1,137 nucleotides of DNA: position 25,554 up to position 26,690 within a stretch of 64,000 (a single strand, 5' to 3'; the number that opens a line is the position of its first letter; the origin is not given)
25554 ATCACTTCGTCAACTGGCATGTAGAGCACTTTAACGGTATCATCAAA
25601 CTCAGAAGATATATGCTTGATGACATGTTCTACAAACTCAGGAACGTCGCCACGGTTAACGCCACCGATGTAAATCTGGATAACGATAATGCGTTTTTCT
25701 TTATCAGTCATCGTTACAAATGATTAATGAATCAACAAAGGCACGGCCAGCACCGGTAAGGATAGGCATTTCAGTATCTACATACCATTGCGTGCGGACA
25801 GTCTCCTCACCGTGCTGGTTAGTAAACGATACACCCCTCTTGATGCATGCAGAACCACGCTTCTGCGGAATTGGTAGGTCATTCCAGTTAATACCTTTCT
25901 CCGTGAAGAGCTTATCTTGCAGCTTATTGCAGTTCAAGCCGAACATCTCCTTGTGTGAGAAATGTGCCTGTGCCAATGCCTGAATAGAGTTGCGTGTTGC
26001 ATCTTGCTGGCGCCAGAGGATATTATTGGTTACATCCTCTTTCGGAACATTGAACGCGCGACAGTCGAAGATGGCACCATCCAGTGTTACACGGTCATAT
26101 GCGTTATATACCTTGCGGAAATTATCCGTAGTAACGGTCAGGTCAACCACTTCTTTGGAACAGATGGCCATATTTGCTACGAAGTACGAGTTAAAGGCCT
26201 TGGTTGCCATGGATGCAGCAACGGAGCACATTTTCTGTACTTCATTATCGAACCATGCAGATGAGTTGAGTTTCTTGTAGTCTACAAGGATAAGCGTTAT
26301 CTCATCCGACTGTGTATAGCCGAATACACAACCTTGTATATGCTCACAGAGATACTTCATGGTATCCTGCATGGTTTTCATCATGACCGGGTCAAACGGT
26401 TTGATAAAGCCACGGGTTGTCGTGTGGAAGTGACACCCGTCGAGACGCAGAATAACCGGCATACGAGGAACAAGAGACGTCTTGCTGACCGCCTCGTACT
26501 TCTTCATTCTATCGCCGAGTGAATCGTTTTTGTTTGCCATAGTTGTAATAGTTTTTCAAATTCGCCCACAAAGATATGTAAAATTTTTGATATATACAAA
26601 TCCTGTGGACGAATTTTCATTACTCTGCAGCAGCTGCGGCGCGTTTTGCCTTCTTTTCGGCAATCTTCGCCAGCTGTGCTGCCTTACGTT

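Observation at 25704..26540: Thg1-like 3'-5' nucleotidyltransferase embedded in the NAD operon with its own strong promoter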

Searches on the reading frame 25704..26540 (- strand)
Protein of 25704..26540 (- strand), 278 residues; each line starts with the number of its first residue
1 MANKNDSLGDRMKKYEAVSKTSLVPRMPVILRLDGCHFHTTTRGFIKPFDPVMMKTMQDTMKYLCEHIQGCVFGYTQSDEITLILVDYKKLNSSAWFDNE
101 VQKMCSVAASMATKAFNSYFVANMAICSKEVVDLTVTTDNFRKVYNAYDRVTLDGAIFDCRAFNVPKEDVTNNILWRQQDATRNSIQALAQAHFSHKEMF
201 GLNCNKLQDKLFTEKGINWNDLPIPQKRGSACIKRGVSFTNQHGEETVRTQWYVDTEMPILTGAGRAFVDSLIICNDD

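Call 3: search_protein_families(library=pfam, proteins=[window:25704-26540:-], max_evalue=0.01)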
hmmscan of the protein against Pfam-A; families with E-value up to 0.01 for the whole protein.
window:25704-26540:- (278 aa): 2 families
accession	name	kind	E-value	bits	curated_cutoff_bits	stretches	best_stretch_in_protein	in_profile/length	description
PF04446.17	Thg1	-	1.6e-29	102.9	29.2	1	10-166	2-130/130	tRNAHis guanylyltransferase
PF19081.6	Ig_7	-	0.0012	19.5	27.3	0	122-167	8-53/84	Ig-like domain CHU_C associated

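Call 4: search_protein_families(library=phrogs, proteins=[window:25704-26540:-], max_evalue=0.01)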
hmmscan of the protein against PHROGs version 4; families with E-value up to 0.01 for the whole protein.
window:25704-26540:- (278 aa): 1 family
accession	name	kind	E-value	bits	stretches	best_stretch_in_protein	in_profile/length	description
phrog_4717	-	DNA, RNA and nucleotide metabolism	1.6e-85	287.8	1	5-262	2-229/250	tRNA-His guanylyltransferase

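Call 8: search_solved_structures(query=window:25704-26540:-, max_evalue=0.01, show_alignments=4)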
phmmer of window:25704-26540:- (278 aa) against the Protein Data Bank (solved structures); distinct sequences matched with E-value up to 0.01: 6.
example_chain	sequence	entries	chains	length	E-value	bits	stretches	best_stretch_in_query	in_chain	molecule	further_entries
4kgk_A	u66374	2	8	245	2.3e-65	224.3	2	6-119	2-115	Thg1-like uncharacterized protein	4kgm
5axk_A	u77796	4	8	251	4.4e-09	39.8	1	23-115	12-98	tRNA(His)-5'-guanylyltransferase (Thg1) like protein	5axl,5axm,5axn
5xox_A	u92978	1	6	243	2.7e-07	33.9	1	22-236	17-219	tRNA(His) guanylyltransferase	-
3otb_A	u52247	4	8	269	1.6e-05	28.1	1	25-117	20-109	tRNA(His) guanylyltransferase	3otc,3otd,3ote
7cv1_A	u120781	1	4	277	1.7e-05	28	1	25-117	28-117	Probable tRNA(His) guanylyltransferase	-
3wbz_A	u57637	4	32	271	0.00084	22.5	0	20-241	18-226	Likely histidyl tRNA-specific guanylyltransferase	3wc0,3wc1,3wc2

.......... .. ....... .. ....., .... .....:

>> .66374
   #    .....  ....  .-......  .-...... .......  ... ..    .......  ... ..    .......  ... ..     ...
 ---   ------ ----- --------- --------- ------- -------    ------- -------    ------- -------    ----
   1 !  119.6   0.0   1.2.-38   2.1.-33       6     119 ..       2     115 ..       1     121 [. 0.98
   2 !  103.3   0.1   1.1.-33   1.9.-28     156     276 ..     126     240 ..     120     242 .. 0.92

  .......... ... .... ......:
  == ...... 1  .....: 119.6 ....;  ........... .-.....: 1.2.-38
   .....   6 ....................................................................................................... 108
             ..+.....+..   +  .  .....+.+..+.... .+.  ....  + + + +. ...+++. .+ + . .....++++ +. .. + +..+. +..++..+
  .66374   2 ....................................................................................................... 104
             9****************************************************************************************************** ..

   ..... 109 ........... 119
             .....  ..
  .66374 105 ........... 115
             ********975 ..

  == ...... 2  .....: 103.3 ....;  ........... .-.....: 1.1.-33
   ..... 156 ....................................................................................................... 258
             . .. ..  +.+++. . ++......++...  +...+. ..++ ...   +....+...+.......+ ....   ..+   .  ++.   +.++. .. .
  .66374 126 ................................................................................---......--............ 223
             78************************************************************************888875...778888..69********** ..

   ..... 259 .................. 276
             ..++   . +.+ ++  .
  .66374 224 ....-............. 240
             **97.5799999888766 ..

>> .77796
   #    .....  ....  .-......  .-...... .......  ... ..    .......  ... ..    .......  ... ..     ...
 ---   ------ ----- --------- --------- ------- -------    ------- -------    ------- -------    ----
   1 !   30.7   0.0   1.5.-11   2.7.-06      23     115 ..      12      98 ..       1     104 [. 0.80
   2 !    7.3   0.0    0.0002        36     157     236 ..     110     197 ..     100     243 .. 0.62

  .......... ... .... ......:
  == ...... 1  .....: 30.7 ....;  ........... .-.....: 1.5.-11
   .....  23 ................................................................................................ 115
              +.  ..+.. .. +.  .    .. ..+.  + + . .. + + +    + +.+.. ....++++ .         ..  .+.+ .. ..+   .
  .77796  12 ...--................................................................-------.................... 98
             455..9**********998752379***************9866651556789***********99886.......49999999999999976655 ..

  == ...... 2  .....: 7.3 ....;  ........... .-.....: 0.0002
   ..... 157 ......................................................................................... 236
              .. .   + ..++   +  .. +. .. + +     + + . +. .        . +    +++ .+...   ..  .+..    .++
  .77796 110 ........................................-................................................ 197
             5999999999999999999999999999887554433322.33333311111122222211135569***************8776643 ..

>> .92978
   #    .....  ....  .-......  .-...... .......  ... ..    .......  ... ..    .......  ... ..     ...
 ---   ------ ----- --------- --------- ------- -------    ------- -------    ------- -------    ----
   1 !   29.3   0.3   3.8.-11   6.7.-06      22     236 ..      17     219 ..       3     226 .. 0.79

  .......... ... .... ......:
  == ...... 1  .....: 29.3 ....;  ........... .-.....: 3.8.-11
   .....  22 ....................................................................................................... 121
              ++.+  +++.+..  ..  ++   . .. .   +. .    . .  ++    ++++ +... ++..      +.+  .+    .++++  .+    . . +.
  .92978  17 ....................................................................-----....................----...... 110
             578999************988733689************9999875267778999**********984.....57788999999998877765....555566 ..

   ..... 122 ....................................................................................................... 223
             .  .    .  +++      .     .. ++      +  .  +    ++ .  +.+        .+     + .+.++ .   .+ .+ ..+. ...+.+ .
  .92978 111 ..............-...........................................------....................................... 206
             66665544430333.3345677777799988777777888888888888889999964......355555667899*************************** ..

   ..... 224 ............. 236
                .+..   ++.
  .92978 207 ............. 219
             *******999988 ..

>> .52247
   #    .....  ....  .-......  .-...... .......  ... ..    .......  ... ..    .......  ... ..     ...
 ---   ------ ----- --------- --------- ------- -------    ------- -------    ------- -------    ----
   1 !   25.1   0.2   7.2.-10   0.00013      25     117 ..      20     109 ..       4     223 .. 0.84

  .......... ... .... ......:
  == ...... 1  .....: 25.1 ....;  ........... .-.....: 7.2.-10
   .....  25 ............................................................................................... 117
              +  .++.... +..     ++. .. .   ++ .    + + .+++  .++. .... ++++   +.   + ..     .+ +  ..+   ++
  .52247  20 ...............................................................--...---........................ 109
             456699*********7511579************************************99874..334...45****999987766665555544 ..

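Call 9: search_protein_families(library=ncbifam, proteins=[window:25704-26540:-], max_evalue=0.001)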
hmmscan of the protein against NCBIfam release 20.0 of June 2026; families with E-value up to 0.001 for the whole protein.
window:25704-26540:- (278 aa): 0 families

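Call 13: find_homologous_proteins(query=window:25704-26540:-, max_evalue=0.00001)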
Query window:25704-26540:- (278 aa): 8000 proteins with E <= 0.00001 among 8000 candidates; the best 120 are listed.
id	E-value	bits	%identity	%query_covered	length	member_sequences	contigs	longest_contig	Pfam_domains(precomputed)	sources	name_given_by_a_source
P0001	1.9e-186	636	98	100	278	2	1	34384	PF04446.18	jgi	jgi:tRNA(His) 5'-end guanylyltransferase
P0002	1.6e-136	472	74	98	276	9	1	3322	PF04446.18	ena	-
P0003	9.8e-121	421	68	97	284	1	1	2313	PF04446.18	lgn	-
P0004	9.5e-119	414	69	99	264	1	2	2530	PF04446.18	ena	-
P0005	5.9e-116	405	66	97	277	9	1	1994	PF04446.18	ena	-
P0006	5.9e-116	405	67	97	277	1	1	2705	PF04446.18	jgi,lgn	-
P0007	1.1e-115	404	67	99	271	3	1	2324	PF04446.18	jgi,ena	-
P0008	1.2e-115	404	68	96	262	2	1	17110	PF04446.18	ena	-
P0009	5.6e-115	402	68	99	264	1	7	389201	PF04446.18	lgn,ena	-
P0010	2.8e-114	400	67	96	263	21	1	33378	PF04446.18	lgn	-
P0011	3.5e-114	399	65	97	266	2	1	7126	PF04446.18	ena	-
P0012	5.3e-113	395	66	97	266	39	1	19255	PF04446.18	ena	-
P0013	5.4e-111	389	66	96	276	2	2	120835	PF04446.18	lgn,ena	-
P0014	2.2e-110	387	67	96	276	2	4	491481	PF04446.18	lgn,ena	-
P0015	4.0e-110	386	66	96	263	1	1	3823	PF04446.18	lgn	-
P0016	5.7e-110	385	66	97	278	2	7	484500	PF04446.18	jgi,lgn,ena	-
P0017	1.8e-109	384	66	98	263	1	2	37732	PF04446.18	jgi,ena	-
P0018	2.0e-109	384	66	98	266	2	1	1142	PF04446.18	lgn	-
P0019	5.1e-109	382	65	98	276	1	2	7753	PF04446.18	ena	-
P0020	9.0e-109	381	66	96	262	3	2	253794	PF04446.18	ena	-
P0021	2.5e-108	380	66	98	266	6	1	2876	PF04446.18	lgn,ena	-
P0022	2.7e-108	380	66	96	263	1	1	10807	PF04446.18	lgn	-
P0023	3.4e-108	380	66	98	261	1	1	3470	PF04446.18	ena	-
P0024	5.6e-108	379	68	96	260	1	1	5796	PF04446.18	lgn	-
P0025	1.0e-107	378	67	98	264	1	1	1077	PF04446.18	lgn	-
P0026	1.5e-107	377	63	97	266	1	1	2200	PF04446.18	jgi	jgi:tRNA(His) 5'-end guanylyltransferase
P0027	2.2e-107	377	66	97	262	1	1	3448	PF04446.18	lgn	-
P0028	2.6e-107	377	66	97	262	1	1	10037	PF04446.18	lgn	-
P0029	4.4e-107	376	65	98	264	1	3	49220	PF04446.18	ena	-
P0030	4.7e-107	376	65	97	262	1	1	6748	PF04446.18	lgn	-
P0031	5.6e-107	376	65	98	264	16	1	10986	PF04446.18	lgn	-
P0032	1.6e-106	374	65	97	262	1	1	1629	PF04446.18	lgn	-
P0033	2.0e-106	374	65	97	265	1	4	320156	PF04446.18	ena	-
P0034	2.9e-106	373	64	98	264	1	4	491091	PF04446.18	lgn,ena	-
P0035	3.9e-106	373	67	98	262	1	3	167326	PF04446.18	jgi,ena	-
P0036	1.5e-105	371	64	98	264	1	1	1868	PF04446.18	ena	-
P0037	1.6e-105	371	63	97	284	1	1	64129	PF04446.18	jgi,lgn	-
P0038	1.9e-105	371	65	98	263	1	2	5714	PF04446.18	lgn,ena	-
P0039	3.2e-105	370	65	96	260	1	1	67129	PF04446.18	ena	-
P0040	5.6e-105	369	65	96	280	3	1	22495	PF04446.18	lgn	-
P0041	6.5e-105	369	65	98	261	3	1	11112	PF04446.18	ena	-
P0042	8.6e-105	368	64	97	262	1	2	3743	PF04446.18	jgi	-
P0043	1.2e-104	368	63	99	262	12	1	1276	PF04446.18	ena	-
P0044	4.3e-104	366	65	98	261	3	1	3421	PF04446.18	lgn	-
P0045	6.4e-104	366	65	96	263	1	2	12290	PF04446.18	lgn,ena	-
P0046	7.1e-104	365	62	96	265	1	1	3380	PF04446.18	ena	-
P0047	1.3e-103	365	66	97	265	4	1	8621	PF04446.18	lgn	-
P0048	1.9e-103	364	64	96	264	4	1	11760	PF04446.18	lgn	-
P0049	2.0e-103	364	64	98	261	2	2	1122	PF04446.18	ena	-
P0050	3.1e-102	360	64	98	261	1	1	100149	PF04446.18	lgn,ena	-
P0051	2.8e-101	357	57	97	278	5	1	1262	PF04446.18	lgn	-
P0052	6.9e-100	352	58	96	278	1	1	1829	PF04446.18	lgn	-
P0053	7.7e-100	352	56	100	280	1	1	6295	PF04446.18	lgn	-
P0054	1.7e-99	351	62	97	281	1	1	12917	PF04446.18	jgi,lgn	-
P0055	2.5e-99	351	56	100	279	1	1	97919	PF04446.18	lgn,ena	-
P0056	2.6e-99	350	56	100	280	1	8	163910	PF04446.18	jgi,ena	-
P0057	2.9e-99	350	56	100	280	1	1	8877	PF04446.18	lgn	-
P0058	3.0e-99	350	56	100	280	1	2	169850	PF04446.18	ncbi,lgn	-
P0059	3.4e-99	350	56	100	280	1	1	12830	PF04446.18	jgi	jgi:tRNA(His) 5'-end guanylyltransferase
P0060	3.5e-99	350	56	100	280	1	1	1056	PF04446.18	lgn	-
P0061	3.6e-99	350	56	100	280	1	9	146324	PF04446.18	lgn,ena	-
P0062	3.6e-99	350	56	100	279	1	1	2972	PF04446.18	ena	-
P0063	3.9e-99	350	56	100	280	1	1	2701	PF04446.18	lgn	-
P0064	4.1e-99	350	64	92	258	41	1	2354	PF04446.18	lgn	-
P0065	4.4e-99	350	56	100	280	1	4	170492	PF04446.18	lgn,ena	-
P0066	4.5e-99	350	56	100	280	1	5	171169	PF04446.18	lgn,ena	-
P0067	4.6e-99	350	66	92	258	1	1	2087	PF04446.18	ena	-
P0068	4.9e-99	350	56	100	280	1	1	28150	PF04446.18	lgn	-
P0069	5.0e-99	350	56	100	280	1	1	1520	PF04446.18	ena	-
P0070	5.0e-99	350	56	100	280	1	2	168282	PF04446.18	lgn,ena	-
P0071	5.0e-99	350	56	100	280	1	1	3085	PF04446.18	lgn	-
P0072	5.0e-99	350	55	100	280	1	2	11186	PF04446.18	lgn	-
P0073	5.1e-99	350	56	100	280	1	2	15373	PF04446.18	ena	-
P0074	5.1e-99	350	56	100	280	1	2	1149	PF04446.18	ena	-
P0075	5.7e-99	349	56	100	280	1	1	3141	PF04446.18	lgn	-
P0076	5.7e-99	349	55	100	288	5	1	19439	PF04446.18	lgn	-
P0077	5.7e-99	349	56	100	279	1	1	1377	PF04446.18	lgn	-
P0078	5.8e-99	349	61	97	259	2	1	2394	PF04446.18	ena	-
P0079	5.9e-99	349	56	100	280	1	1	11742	PF04446.18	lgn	-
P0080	6.0e-99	349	56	100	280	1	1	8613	PF04446.18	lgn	-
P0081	6.0e-99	349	56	100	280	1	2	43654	PF04446.18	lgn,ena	-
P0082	6.4e-99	349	66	90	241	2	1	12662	PF04446.18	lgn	-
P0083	6.7e-99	349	56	100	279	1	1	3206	PF04446.18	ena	-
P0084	6.7e-99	349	56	100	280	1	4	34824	PF04446.18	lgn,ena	-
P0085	6.8e-99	349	56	100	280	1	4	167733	PF04446.18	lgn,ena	-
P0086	6.9e-99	349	56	100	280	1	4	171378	PF04446.18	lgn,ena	-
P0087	7.7e-99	349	55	100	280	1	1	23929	PF04446.18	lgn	-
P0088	7.8e-99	349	56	100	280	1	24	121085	PF04446.18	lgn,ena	-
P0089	8.5e-99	349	56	97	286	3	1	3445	PF04446.18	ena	-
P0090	8.6e-99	349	65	92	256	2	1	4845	PF04446.18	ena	-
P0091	8.9e-99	349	55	100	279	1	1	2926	PF04446.18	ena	-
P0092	8.9e-99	349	56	100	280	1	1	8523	PF04446.18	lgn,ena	-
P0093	9.3e-99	349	59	99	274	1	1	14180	PF04446.18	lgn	-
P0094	1.0e-98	348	56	100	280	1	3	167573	PF04446.18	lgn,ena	-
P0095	1.1e-98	348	56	100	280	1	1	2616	PF04446.18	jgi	jgi:tRNA(His) 5'-end guanylyltransferase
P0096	1.2e-98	348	56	100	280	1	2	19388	PF04446.18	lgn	-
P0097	1.3e-98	348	56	100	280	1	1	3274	PF04446.18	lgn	-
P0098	1.4e-98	348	56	100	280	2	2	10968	PF04446.18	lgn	-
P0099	1.4e-98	348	67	86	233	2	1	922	PF04446.18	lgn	-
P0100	1.4e-98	348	56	100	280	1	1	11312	PF04446.18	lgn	-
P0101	1.7e-98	348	56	100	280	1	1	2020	PF04446.18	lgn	-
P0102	1.7e-98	348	58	96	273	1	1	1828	PF04446.18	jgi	-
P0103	1.9e-98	348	56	100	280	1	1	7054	PF04446.18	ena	-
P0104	2.0e-98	348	56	100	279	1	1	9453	PF04446.18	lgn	-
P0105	2.1e-98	348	56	100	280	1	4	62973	PF04446.18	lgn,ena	-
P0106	2.1e-98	347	56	100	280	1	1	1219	PF04446.18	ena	-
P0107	2.2e-98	347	56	100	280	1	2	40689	PF04446.18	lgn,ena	-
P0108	2.4e-98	347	56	99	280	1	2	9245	PF04446.18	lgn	-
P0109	2.7e-98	347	65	92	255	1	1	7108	PF04446.18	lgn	-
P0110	2.8e-98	347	56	99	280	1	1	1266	PF04446.18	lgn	-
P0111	2.8e-98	347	56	100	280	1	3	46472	PF04446.18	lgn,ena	-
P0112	2.8e-98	347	56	100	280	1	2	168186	PF04446.18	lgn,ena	-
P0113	2.9e-98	347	56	100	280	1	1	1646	PF04446.18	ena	-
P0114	3.0e-98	347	62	92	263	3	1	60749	PF04446.18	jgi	jgi:tRNA(His) 5'-end guanylyltransferase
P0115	3.3e-98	347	55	100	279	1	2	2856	PF04446.18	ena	-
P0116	3.7e-98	347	56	100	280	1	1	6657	PF04446.18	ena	-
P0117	3.7e-98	347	58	97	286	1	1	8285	PF04446.18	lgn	-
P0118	4.2e-98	347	55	100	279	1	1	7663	PF04446.18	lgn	-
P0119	4.3e-98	346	57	97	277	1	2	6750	PF04446.18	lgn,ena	-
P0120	4.9e-98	346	58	97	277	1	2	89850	PF14413.12,PF04446.18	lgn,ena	-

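Call 18: find_encoding_contigs(protein=P0001, flank=10000, max_places=4)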
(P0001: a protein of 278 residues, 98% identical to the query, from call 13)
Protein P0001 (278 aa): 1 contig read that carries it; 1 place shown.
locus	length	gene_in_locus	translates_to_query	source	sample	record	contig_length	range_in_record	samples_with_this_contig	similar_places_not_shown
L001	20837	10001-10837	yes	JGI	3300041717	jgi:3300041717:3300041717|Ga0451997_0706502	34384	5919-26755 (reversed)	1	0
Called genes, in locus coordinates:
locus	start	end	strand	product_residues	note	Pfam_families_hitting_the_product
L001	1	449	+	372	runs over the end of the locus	-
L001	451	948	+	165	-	-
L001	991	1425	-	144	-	-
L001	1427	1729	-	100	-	-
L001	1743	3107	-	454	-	PF13290:CHB_HEX_C_1, PF13287:Fn3_assoc, PF13290:CHB_HEX_C_1, PF13287:Fn3_assoc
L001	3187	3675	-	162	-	-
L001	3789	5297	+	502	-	PF01145:Band_7, PF15975:Flot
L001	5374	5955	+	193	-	-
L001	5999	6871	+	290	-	PF02540:NAD_synthase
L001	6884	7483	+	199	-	PF00857:Isochorismatase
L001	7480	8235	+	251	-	-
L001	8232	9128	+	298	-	PF00156:Pribosyltran (weak)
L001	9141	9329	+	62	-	-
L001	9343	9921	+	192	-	-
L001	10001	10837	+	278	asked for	PF04446:Thg1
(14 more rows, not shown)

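Call 19: find_encoding_contigs(protein=P0010, flank=10000, max_places=4)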
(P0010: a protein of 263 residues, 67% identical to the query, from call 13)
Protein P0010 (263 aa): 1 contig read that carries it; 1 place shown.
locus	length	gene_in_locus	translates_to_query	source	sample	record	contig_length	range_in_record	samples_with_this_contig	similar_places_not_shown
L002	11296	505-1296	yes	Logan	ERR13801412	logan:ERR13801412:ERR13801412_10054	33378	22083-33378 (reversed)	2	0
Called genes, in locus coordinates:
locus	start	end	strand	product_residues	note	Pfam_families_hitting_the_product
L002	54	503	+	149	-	PF05014:Nuc_deoxyrib_tr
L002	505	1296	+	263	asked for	PF04446:Thg1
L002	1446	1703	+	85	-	-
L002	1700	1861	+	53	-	-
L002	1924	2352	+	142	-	-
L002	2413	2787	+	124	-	PF24203:Phage_ProQ_C_like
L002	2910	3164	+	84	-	-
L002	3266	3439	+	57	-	-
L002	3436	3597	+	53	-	-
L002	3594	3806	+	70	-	-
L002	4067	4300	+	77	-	-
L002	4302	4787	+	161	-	PF09643:YopX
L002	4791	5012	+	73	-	-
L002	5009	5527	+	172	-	-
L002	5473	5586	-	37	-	-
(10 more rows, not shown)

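Call 20: find_related_loci(query=window:25704-26540:-, collection=viral_contigs, flank=10000)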
Query window:25704-26540:- (278 aa) in viral_contigs; peptide patterns used: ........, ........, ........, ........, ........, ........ (x = any residue, [..] = any of these).
63 stretches matched a pattern; 48 encode a relative of the query (tblastn E <= 1e-3); 48 distinct loci.
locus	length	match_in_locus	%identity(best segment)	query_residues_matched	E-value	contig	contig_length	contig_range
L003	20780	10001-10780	66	4-273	8e-119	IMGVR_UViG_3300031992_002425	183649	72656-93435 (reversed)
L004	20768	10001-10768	66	6-277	5e-113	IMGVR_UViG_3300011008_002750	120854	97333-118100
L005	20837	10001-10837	56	1-277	5e-107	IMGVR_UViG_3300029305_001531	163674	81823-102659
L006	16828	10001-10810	64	6-273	6e-104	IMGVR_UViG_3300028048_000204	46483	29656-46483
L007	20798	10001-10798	58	5-273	5e-103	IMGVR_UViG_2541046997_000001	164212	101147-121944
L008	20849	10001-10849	57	3-273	1e-102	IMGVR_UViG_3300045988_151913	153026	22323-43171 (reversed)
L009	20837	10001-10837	58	8-273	9e-103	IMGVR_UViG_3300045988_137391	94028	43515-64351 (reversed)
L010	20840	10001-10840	55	1-277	6e-102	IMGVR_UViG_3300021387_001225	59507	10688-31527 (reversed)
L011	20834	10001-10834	55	1-277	4e-101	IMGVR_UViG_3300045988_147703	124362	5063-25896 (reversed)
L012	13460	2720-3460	55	4-273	1e-94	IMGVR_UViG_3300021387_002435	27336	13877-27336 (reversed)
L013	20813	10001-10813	53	6-274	3e-94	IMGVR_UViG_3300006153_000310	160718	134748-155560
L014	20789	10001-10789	53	5-273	9e-94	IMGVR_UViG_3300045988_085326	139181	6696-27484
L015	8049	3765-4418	65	6-234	1e-92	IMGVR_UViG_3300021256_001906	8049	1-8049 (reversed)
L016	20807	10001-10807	66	4-273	2e-120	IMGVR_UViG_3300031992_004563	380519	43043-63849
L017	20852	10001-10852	49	5-273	2e-88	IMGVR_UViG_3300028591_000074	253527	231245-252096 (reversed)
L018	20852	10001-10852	50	5-273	9e-89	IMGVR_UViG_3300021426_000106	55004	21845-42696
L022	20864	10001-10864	48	1-278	4e-83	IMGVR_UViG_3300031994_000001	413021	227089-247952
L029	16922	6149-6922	49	3-278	7e-72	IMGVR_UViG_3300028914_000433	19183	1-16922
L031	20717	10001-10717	44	6-276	1e-67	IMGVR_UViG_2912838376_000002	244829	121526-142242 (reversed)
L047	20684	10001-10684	34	4-255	1e-32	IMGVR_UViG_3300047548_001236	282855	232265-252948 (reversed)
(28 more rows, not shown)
